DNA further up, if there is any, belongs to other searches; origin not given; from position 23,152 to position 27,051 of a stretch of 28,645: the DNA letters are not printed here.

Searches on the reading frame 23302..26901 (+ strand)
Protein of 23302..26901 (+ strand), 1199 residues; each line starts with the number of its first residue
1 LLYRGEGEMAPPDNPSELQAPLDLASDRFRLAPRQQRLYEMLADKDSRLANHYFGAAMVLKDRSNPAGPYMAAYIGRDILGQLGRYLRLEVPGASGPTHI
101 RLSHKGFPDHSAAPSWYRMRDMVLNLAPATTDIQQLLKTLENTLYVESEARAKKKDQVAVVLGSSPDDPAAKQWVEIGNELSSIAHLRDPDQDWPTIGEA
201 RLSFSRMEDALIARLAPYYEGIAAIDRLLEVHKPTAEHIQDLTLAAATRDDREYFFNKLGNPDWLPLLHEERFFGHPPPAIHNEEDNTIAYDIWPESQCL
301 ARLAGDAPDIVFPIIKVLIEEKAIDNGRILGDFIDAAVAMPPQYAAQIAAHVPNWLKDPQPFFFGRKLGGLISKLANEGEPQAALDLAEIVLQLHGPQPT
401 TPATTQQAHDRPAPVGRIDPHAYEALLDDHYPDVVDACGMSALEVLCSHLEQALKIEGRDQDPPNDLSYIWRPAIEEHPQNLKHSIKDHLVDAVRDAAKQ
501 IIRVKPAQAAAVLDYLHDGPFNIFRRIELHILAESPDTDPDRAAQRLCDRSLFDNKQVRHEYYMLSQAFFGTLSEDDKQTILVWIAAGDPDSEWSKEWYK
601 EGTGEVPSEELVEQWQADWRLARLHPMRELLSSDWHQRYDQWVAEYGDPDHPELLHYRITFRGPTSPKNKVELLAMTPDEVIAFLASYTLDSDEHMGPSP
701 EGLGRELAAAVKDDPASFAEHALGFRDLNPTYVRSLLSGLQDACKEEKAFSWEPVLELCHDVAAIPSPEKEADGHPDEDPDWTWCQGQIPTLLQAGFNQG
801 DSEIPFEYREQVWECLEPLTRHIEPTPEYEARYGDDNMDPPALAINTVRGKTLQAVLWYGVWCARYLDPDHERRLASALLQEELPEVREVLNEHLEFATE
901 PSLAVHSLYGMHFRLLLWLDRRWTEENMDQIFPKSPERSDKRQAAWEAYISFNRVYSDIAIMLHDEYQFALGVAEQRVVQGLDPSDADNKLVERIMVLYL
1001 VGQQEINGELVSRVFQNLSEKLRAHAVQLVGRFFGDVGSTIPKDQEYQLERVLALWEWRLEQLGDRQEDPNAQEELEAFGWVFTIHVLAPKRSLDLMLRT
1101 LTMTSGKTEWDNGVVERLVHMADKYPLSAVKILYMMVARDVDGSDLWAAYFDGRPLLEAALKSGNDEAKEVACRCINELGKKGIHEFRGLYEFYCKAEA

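Call 5: search_protein_families(library=pfam, proteins=[window:23302-26901:+], max_evalue=0.01)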
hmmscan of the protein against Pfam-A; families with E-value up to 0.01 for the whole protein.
window:23302-26901:+ (1199 aa): 0 families

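Call 56: search_protein_families(library=ncbifam, proteins=[window:23302-26901:+], max_evalue=0.01)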
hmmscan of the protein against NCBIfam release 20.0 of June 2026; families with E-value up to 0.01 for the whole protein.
window:23302-26901:+ (1199 aa): 1 family
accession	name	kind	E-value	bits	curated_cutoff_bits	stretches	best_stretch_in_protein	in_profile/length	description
NF041818.1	Dsr1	equivalog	5.7e-15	54.2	1400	1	454-646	601-789/1263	anti-phage defense-associated sirtuin Dsr1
